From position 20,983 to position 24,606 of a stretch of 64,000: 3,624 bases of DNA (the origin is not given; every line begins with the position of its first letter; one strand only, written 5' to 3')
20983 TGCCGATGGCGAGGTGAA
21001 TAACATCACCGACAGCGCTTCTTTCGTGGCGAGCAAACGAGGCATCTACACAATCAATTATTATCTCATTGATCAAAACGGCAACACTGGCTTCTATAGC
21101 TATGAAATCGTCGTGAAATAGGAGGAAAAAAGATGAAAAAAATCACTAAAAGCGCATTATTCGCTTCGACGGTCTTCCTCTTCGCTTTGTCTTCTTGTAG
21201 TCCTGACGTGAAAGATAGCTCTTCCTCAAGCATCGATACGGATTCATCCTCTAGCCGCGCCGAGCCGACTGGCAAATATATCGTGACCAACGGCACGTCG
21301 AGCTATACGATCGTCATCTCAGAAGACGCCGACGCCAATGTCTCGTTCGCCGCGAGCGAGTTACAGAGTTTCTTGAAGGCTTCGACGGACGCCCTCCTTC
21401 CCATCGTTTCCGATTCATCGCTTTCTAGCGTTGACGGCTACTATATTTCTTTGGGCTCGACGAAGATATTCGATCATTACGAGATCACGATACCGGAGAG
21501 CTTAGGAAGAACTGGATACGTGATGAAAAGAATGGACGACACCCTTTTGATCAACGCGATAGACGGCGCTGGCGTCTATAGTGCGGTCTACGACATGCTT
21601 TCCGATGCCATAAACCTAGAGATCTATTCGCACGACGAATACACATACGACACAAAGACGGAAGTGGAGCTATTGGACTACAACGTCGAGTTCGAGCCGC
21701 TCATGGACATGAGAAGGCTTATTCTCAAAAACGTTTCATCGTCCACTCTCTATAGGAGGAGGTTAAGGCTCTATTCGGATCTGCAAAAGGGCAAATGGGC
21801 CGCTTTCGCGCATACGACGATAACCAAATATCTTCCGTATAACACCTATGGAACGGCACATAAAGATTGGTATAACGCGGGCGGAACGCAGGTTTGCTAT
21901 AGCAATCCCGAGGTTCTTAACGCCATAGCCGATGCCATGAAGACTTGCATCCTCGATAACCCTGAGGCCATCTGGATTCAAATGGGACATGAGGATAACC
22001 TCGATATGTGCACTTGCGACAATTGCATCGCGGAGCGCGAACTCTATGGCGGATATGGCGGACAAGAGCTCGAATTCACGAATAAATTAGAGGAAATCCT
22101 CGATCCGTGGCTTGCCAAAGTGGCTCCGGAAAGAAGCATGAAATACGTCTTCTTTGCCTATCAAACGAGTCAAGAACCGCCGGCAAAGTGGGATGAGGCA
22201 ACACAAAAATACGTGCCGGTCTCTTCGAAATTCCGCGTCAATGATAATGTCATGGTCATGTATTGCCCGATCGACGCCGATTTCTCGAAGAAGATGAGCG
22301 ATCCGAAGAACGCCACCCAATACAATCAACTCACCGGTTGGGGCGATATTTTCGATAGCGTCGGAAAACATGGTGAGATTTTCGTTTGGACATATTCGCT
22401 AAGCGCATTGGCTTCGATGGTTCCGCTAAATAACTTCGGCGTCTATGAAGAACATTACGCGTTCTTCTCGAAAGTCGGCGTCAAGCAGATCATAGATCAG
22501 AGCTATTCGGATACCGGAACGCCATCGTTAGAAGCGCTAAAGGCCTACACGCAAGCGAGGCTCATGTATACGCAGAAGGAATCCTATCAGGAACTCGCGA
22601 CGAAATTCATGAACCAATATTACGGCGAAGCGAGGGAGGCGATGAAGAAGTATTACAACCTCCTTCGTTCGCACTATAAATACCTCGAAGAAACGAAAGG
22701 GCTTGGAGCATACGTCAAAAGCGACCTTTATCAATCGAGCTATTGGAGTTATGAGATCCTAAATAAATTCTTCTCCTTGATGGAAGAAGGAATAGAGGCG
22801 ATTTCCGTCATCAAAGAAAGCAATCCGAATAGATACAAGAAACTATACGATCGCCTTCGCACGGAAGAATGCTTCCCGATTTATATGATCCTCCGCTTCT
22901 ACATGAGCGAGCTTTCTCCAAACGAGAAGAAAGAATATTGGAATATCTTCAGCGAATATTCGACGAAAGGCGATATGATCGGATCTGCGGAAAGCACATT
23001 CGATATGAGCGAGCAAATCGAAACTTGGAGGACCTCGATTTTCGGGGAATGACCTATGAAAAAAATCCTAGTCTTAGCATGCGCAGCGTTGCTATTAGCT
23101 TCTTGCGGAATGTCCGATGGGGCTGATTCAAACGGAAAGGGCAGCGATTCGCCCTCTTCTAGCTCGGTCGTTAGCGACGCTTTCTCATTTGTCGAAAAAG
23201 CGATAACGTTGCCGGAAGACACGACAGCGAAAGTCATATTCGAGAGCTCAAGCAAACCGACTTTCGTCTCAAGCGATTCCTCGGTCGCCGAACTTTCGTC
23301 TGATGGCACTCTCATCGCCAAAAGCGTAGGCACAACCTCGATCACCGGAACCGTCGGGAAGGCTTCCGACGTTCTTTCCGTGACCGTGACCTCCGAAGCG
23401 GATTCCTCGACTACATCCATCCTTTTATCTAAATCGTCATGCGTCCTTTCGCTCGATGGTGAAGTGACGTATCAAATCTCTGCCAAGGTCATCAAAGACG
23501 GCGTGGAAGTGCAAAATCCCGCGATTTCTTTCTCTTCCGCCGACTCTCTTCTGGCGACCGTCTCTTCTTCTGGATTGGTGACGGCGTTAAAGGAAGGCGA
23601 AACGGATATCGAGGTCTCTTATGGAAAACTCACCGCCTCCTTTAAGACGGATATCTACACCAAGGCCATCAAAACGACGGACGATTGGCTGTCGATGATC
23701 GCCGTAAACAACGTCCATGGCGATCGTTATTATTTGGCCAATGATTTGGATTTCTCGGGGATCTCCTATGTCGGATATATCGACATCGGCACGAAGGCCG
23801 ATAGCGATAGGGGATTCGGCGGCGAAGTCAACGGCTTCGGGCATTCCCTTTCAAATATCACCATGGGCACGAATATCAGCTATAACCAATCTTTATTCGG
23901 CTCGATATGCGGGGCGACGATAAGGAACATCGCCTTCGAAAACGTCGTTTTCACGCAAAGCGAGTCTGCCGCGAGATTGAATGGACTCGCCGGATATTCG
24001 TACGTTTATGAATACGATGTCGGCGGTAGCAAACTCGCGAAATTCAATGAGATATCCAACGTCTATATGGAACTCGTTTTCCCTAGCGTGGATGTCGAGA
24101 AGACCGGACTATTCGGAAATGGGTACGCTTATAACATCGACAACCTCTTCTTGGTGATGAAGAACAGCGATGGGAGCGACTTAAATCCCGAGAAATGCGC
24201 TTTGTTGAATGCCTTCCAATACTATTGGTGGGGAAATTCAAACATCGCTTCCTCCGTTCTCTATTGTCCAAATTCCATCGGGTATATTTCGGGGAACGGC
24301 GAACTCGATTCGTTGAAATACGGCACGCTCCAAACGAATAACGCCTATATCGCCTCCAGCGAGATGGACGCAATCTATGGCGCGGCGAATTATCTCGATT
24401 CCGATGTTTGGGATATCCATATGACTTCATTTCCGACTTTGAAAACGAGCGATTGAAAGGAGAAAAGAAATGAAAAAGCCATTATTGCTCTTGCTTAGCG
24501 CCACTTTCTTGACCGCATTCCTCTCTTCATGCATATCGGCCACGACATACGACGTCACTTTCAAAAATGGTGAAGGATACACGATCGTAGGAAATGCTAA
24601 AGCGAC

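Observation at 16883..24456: A three-gene surface cassette (giant Ig-array protein, then DUF4838-like lipoprotein, then Big_2 lipoprotein) occurs twice; candidate uncharacterised monoderm glycan-capture machine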

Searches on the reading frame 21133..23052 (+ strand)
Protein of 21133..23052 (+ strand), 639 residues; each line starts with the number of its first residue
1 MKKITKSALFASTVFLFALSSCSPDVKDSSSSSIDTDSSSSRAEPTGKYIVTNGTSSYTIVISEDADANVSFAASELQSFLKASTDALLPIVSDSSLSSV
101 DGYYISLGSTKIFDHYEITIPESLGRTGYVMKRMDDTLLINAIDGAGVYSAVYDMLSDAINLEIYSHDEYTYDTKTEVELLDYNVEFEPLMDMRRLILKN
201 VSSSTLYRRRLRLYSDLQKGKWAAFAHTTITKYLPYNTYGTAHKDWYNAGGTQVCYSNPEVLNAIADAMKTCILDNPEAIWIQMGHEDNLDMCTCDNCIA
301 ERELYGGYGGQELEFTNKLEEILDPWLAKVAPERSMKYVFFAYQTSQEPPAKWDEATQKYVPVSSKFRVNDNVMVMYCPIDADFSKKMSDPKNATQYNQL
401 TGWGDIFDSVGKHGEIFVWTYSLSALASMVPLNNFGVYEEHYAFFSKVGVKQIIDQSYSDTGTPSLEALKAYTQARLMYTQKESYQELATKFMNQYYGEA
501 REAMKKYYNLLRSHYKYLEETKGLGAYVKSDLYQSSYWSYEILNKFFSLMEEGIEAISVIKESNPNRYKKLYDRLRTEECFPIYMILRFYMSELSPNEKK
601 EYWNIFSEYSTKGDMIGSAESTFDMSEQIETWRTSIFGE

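Call 3: search_protein_families(library=pfam, proteins=[window:21133-23052:+], max_evalue=0.01)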
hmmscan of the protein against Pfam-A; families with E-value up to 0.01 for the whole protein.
window:21133-23052:+ (639 aa): 1 family
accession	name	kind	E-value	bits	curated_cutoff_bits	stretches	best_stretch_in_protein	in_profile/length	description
PF16126.11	DUF4838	-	3.6e-42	145.1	26.6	1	165-509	2-325/325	Domain of unknown function (DUF4838)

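Call 4: search_protein_families(library=ncbifam, proteins=[window:21133-23052:+], max_evalue=0.01)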
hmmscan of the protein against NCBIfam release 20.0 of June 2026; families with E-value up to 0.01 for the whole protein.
window:21133-23052:+ (639 aa): 0 families

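Call 8: search_solved_structures(query=window:21133-23052:+, max_evalue=1)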
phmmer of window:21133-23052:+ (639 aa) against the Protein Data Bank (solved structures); distinct sequences matched with E-value up to 1: 0.

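Call 77: search_solved_structures(query=A6, max_evalue=10, show_alignments=2)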
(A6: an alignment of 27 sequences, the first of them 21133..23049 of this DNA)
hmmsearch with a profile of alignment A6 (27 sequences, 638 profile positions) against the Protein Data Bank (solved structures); distinct sequences matched with E-value up to 10: 18.
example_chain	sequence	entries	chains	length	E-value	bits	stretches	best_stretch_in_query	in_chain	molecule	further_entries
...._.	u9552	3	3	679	9.8e-05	24.3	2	65-160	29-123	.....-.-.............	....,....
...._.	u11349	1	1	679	0.00054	21.8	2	76-160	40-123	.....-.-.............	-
1k9e_A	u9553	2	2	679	0.00054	21.8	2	76-160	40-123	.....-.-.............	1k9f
1mqp_A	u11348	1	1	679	0.00054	21.8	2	76-160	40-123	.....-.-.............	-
6th1_R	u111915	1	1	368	0.069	14.8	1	218-290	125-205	Immediate early protein 1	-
4zmh_A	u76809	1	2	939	0.079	14.7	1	62-251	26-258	Uncharacterized protein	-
6hhn_A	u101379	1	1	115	0.14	13.8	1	23-69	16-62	L-rhamnose mutarotase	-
6q63_A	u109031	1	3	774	0.27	12.9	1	4-158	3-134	Beta-hexosaminidase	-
4zxl_A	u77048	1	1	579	0.38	12.4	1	117-158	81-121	O-GlcNAcase NagJ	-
2ydq_A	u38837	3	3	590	0.45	12.2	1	119-158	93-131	O-GLCNACASE NAGJ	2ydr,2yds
5oxd_A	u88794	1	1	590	0.45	12.2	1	119-158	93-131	O-GlcNAcase NagJ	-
6rhe_A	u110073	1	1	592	0.45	12.2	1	119-158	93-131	O-GlcNAcase NagJ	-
7khv_A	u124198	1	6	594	0.46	12.1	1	119-158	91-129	O-GlcNAcase NagJ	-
2cbi_A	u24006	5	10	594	0.46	12.1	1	119-158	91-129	HYALURONIDASE | O-GLCNACASE NAGJ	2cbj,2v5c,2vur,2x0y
2j62_A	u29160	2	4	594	0.46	12.1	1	119-158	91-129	O-GlcNAcase NagJ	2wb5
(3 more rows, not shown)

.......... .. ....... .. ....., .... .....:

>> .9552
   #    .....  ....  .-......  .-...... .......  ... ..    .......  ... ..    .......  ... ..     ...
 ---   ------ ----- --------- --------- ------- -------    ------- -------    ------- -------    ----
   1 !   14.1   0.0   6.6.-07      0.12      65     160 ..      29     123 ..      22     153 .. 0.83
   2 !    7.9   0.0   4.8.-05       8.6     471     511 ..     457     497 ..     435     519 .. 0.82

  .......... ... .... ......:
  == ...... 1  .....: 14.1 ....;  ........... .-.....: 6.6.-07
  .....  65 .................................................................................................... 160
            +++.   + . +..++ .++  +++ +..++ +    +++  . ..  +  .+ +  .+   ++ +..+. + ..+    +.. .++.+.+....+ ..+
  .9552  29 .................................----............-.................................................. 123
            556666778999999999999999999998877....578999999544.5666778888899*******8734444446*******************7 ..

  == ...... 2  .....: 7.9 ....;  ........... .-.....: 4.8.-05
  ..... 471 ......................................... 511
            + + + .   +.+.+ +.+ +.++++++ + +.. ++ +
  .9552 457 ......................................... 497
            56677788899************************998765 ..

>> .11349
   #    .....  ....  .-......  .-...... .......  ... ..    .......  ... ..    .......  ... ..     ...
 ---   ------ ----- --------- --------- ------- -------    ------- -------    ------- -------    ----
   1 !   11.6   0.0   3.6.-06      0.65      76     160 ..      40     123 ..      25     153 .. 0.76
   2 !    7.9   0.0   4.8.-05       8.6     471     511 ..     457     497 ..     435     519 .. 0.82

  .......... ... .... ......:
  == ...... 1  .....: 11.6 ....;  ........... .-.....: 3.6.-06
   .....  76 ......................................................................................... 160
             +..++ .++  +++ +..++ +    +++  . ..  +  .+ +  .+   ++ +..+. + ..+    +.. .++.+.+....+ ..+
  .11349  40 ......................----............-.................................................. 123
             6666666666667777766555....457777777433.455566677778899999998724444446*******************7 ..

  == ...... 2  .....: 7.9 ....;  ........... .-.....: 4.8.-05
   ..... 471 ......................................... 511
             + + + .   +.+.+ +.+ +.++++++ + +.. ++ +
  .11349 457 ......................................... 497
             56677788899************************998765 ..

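Call 85: find_homologous_proteins(query=window:21133-23052:+, max_evalue=0.001)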
Query window:21133-23052:+ (639 aa): 99 proteins with E <= 0.001 among 8000 candidates.
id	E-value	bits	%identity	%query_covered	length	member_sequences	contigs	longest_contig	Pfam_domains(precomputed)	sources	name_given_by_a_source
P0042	0.0e+0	1398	100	96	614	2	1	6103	PF16126.12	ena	-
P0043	8.8e-282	954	67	95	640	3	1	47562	PF16126.12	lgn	-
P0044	2.4e-274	930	65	94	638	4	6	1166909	PF16126.12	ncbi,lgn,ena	-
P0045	1.3e-265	901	62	100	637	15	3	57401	PF16126.12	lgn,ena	-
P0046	1.4e-264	897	61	100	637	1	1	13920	PF16126.12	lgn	-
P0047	2.3e-238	811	55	96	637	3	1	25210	PF16126.12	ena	-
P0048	1.2e-232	792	53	97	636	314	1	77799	PF16126.12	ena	-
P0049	8.2e-230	783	55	93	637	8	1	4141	PF16126.12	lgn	-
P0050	1.8e-192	659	46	100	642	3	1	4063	PF16126.12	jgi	-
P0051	7.3e-191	654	46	100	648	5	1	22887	PF16126.12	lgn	-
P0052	9.0e-186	637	47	98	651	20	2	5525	PF16126.12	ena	-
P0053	3.9e-180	618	46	98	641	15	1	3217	PF16126.12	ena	-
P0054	6.1e-180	618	45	100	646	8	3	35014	PF16126.12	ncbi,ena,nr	ncbi:MAG: DUF4838 domain-containing protein [Clostridia bacterium]|nr:DUF4838 domain-containing prot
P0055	1.3e-177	610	45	100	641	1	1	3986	PF16126.12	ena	-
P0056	1.4e-177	610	45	100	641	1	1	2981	PF16126.12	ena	-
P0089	1.1e-161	557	43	93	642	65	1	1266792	PF16126.12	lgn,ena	-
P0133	8.2e-132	459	37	99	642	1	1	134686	PF16126.12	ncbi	-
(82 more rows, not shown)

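Call 86: find_encoding_contigs(protein=P0044, flank=10000, max_places=1)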
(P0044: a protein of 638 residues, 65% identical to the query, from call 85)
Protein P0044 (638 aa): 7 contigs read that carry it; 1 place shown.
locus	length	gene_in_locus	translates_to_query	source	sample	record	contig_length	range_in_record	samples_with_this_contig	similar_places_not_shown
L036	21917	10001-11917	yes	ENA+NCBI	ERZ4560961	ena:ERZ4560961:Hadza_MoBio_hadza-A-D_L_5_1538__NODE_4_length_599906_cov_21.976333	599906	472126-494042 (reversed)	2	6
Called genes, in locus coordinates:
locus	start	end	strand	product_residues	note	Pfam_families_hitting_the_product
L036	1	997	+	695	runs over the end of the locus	PF19773:DUF6259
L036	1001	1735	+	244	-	PF00005:ABC_tran, PF13304:AAA_21 (faint)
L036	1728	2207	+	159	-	-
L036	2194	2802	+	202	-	-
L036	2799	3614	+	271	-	-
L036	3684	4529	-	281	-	PF00165:HTH_AraC, PF12833:HTH_18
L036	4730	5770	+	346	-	PF04041:Glyco_hydro_130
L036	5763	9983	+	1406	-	-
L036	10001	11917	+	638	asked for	PF16126:DUF4838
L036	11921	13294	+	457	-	PF22359:Big-like (faint), PF02368:Big_2 (weak)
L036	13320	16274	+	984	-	-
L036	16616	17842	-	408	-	PF07690:MFS_1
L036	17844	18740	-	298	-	PF00528:BPD_transp_1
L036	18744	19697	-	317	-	PF00528:BPD_transp_1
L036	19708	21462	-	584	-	-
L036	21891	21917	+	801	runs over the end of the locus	-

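Call 87: find_encoding_contigs(protein=P0089, flank=10000, max_places=1)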
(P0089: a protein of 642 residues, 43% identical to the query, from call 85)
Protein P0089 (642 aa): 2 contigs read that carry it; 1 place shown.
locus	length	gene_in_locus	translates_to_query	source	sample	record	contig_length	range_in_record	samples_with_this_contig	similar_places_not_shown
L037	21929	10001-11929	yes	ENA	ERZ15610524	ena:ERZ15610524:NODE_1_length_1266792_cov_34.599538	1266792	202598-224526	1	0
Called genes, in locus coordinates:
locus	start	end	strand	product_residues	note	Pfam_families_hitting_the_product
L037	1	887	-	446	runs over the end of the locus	PF01554:MatE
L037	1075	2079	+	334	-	PF04041:Glyco_hydro_130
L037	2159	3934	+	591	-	-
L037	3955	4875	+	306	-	PF00528:BPD_transp_1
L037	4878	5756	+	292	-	PF00528:BPD_transp_1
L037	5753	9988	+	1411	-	-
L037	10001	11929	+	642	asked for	PF16126:DUF4838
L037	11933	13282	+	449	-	PF02368:Big_2 (faint), PF22359:Big-like (faint)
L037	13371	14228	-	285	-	PF07883:Cupin_2 (weak), PF00165:HTH_AraC, PF12833:HTH_18, PF00165:HTH_AraC (weak)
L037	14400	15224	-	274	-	PF02311:AraC_binding (weak), PF07883:Cupin_2 (weak), PF12833:HTH_18, PF00165:HTH_AraC (weak)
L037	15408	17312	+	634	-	PF13350:Y_phosphatase3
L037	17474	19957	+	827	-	PF13350:Y_phosphatase3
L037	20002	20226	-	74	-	-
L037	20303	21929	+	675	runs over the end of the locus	-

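Call 88: find_encoding_contigs(protein=P0133, flank=10000, max_places=1)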
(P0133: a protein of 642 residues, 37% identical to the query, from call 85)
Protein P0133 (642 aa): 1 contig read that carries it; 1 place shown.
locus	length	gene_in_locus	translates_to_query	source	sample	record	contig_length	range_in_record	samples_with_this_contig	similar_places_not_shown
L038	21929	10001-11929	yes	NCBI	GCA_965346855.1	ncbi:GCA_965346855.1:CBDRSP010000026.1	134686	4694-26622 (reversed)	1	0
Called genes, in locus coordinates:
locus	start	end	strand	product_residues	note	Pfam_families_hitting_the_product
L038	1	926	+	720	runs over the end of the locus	PF08531:Bac_rhamnosid_N, PF05592:Bac_rhamnosid, PF17389:Bac_rhamnosid6H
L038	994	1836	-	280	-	PF02311:AraC_binding, PF12833:HTH_18, PF00165:HTH_AraC (faint)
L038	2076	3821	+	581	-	-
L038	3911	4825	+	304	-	PF00528:BPD_transp_1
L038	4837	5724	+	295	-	PF00528:BPD_transp_1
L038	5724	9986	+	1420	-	-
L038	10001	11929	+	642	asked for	PF16126:DUF4838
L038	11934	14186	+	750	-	-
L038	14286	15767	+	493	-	PF13350:Y_phosphatase3, PF03162:Y_phosphatase2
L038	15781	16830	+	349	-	-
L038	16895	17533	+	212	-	PF00657:Lipase_GDSL, PF13472:Lipase_GDSL_2, PF16255:Lipase_GDSL_lke (weak)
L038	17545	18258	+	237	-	PF16227:DUF4886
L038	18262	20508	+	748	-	PF08531:Bac_rhamnosid_N, PF05592:Bac_rhamnosid, PF17389:Bac_rhamnosid6H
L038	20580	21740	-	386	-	PF00438:S-AdoMet_synt_N, PF02772:S-AdoMet_synt_M, PF02773:S-AdoMet_synt_C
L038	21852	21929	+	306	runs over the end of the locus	PF13353:Fer4_12 (weak), PF04055:Radical_SAM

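Call 105: find_encoding_contigs(protein=P0045, flank=10000, max_places=1)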
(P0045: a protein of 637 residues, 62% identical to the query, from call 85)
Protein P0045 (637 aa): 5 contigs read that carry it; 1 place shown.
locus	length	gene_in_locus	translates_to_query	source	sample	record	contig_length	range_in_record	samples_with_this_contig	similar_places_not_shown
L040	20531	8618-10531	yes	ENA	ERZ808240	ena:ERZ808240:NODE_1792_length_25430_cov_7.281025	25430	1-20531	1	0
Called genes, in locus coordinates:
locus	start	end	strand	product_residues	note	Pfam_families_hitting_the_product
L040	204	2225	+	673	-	-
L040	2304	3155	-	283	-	PF00165:HTH_AraC (weak), PF12833:HTH_18, PF00165:HTH_AraC (weak)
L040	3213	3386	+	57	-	-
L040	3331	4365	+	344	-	PF04041:Glyco_hydro_130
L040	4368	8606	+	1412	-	PF16403:Bact_surface_Ig-like (faint)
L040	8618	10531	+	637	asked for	PF16126:DUF4838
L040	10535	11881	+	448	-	PF02368:Big_2 (weak), PF22359:Big-like (weak)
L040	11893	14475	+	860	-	-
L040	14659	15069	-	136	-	-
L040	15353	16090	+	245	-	-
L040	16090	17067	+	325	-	PF08843:AbiEii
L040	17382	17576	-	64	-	-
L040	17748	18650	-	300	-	PF00528:BPD_transp_1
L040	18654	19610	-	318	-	PF00528:BPD_transp_1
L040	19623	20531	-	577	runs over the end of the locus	-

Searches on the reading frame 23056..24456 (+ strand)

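Call 3: search_protein_families(library=pfam, proteins=[window:23056-24456:+], max_evalue=0.01)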
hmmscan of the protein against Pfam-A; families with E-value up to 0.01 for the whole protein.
window:23056-24456:+ (466 aa): 3 families
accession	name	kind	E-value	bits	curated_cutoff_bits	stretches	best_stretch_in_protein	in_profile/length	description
PF02368.24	Big_2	-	5.3e-12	46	22.8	2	132-190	13-69/79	Bacterial Ig-like domain (group 2)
PF22359.2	Big-like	-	3.4e-07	30.9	27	0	167-194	13-40/48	Bacterial Ig-like domain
PF21461.3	HL_N-beta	-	0.00025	21.2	27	0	166-188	23-44/57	Hyaluronate lyase, N-terminal beta-sheet domain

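Call 4: search_protein_families(library=ncbifam, proteins=[window:23056-24456:+], max_evalue=0.01)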
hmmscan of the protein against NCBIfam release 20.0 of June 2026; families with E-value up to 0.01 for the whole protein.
window:23056-24456:+ (466 aa): 1 family
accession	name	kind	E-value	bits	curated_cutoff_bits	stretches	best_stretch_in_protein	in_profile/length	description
NF058647.1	lipo_LytA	equivalog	0.0068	16.6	110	0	1-40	1-43/107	acidic lipoprotein LytA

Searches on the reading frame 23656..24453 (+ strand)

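Call 93: search_protein_families(library=pfam, proteins=[window:23656-24453:+], max_evalue=1)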
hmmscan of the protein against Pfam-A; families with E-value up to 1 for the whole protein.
window:23656-24453:+ (266 aa): 1 family
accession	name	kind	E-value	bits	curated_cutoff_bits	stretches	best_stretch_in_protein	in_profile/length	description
PF16765.10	Pim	-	0.094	13.2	24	1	56-96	29-69/91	Pesticin immunity protein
